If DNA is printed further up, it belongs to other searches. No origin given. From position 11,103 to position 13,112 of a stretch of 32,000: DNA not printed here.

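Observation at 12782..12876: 95-bp palindromic element embedded in-frame in the arcS coding sequence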

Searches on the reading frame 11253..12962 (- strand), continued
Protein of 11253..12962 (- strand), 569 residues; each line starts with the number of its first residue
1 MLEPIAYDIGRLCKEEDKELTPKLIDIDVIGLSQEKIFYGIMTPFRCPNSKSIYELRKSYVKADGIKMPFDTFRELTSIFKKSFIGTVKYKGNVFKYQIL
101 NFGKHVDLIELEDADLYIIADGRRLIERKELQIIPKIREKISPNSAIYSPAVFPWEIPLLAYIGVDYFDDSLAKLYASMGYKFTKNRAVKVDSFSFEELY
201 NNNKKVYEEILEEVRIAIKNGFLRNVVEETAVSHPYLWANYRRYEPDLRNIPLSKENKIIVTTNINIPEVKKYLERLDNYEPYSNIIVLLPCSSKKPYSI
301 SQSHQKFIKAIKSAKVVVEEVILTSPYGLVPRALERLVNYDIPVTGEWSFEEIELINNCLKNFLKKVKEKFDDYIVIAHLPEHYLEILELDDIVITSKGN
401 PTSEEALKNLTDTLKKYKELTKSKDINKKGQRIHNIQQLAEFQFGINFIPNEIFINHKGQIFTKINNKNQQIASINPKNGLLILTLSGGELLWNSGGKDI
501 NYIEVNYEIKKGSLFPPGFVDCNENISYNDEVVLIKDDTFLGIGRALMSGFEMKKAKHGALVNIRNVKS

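Call 76: find_encoding_contigs(protein=window:11253-12962:-, flank=600, max_places=10)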
Protein window:11253-12962:- (569 aa): 23 contigs read that carry it; 10 places shown.
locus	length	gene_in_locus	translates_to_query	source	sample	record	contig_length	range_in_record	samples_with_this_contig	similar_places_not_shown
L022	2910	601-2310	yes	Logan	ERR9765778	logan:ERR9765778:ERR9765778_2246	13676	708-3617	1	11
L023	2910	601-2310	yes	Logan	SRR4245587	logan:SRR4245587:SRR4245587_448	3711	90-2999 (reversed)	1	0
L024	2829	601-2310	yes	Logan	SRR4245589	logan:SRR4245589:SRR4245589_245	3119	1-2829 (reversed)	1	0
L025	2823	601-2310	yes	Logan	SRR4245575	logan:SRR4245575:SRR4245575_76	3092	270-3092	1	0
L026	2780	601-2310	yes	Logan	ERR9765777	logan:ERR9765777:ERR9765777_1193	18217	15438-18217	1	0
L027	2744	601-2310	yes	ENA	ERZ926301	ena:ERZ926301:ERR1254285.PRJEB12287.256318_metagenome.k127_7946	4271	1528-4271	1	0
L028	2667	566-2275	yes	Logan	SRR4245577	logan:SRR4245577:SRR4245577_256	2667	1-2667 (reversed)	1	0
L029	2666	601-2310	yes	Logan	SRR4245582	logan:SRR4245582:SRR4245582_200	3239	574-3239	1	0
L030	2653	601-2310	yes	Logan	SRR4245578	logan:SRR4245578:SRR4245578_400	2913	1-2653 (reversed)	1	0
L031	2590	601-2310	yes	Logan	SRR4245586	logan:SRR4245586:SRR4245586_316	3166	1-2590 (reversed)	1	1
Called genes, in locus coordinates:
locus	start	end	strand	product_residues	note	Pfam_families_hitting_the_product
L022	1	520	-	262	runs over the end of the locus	PF00005:ABC_tran, PF13304:AAA_21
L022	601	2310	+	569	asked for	PF17884:DUF5591, PF01472:PUA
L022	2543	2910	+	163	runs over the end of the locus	-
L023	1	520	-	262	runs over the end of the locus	PF00005:ABC_tran, PF13304:AAA_21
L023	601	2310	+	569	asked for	PF17884:DUF5591, PF01472:PUA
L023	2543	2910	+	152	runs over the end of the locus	?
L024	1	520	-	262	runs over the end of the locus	PF00005:ABC_tran, PF13304:AAA_21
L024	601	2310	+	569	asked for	PF17884:DUF5591, PF01472:PUA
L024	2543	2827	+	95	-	?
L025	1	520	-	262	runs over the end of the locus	PF00005:ABC_tran, PF13304:AAA_21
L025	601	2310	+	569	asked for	PF17884:DUF5591, PF01472:PUA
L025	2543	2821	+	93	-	?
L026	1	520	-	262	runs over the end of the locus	PF00005:ABC_tran, PF13304:AAA_21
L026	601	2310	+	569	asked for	PF17884:DUF5591, PF01472:PUA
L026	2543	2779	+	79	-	?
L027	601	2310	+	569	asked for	PF17884:DUF5591, PF01472:PUA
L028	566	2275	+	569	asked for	PF17884:DUF5591, PF01472:PUA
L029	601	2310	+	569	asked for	PF17884:DUF5591, PF01472:PUA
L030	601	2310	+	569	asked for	PF17884:DUF5591, PF01472:PUA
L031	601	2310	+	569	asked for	PF17884:DUF5591, PF01472:PUA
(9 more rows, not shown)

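Call 80: fold_search(model_id=the predicted structure, library=pdb)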
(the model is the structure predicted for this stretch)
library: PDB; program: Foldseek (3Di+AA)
matches with E <= 10: 703; with E <= 0.001: 6
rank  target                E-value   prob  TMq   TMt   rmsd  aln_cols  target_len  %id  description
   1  2q07                  6.9e-18  1.00  0.41  0.81   3.5       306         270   25  Crystal structure of AF0587, a protein of unknown function (released 2007-06-05)
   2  1j2b_A                4.9e-16  1.00  0.55  0.55   7.2       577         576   17  Crystal Structure Of Archaeosine tRNA-Guanine Transglycosylase Complexed With lambda-form tRNA(Val) (released 2003-05-27)
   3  1iq8_A                8.0e-16  1.00  0.55  0.54   7.4       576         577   17  Crystal Structure of archaeosine tRNA-guanine transglycosylase from Pyrococcus horikoshii (released 2002-05-22)
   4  3d79                  1.4e-04  1.00  0.20  0.59   4.3       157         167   18  Crystal structure of hypothetical protein PH0734.1 from hyperthermophilic archaea Pyrococcus horikoshii OT3 (released 2008-12-09)
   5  5lpt_A                9.0e-04  1.00  0.18  0.28   4.7       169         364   14  tRNA guanine Transglycosylase (TGT) in co-crystallized complex (space group P21) with 6-amino-2-(methylamino)-4-(2-((2 (released 2017-08-30)
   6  6ygm                  9.0e-04  1.00  0.22  0.33  12.2       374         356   10  TGT W95F mutant labelled mit 5F-Trp crystallised at pH 5.5 (released 2020-04-08)
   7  5lpq_A                1.3e-03  1.00  0.18  0.28   4.6       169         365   14  tRNA guanine Transglycosylase (TGT) in co-crystallized complex (space group P21) with 6-amino-4-(2-((3aR,4R,6R,6aR)-6- (released 2017-08-30)
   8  7owz_C                1.3e-03  1.00  0.20  0.29   4.1       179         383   11  Heterodimeric murine tRNA-guanine transglycosylase in complex with queuine and in the presence of Anderson-Evans type  (released 2022-07-13)
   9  5i07_A                1.4e-03  1.00  0.18  0.27   4.8       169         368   15  tRNA guanine Transglycosylase (TGT) in co-crystallized complex with 6-Amino-4-(2-phenylethyl)-1,7-dihydro-8H-imidazo[4 (released 2017-02-15)
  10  7apl                  1.6e-03  1.00  0.19  0.28   4.3       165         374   14  tRNA-guanine transglycosylase G87C mutant spin-labeled with MTSL (released 2020-10-28)
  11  7a0b                  1.6e-03  1.00  0.19  0.28   4.7       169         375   14  tRNA-guanine transglycosylase C158S/C281S/Y330C/H333A mutant in complex with rac-trans-3,4-dihydroxysulfolane (released 2021-06-16)
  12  7a4x                  1.7e-03  1.00  0.19  0.28   4.5       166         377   14  tRNA-guanine transglycosylase C158S/C281S/Y330C/H333A mutant in complex with dimethyl sulfoxide (released 2021-06-16)
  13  5lpq_B                1.7e-03  1.00  0.18  0.27   4.5       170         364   15  tRNA guanine Transglycosylase (TGT) in co-crystallized complex (space group P21) with 6-amino-4-(2-((3aR,4R,6R,6aR)-6- (released 2017-08-30)
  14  4kwo                  1.8e-03  1.00  0.19  0.30   3.0       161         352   14  tRNA guanine transglycosylase (TGT) in complex with Furanoside-Based lin-Benzoguanine 3 (released 2014-12-24)
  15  6ygy                  1.8e-03  1.00  0.19  0.30   3.1       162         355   14  tRNA-Guanine Transglycosylase (TGT) labeled with 5-fluorotryptophan in co-crystallized complex with 6-Amino-4-[2-(4-meth (released 2020-04-08)
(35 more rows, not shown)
